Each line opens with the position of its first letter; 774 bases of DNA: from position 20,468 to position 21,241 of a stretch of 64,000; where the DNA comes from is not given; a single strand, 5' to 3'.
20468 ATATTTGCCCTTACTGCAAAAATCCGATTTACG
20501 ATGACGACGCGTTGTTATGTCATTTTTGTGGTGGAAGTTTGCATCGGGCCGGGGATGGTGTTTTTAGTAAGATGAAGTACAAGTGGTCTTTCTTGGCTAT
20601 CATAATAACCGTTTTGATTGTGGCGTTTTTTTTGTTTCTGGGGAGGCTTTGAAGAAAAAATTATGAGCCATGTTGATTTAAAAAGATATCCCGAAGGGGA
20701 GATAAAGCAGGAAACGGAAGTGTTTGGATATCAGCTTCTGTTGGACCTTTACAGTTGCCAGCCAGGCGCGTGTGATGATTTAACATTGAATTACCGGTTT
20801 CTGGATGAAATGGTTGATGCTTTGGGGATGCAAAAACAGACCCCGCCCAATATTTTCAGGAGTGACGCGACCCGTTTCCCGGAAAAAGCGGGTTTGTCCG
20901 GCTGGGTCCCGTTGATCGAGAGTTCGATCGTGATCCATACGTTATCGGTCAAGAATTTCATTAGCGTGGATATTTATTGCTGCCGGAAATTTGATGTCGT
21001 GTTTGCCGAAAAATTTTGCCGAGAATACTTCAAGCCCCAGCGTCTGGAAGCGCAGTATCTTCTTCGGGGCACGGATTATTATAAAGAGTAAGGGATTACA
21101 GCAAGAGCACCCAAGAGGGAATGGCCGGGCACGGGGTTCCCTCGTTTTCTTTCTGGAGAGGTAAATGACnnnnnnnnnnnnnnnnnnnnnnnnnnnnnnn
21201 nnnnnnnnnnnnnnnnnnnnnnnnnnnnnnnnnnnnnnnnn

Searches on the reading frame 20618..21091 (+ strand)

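Call 19: search_protein_families(library=pfam, proteins=[window:20618-21091:+], max_evalue=0.000001)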
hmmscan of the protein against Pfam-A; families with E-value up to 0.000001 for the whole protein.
window:20618-21091:+ (157 aa): 1 family
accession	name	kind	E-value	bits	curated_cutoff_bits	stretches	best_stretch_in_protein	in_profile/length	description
PF02675.21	AdoMet_dc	-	7.8e-17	62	25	1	40-151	2-107/107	S-adenosylmethionine decarboxylase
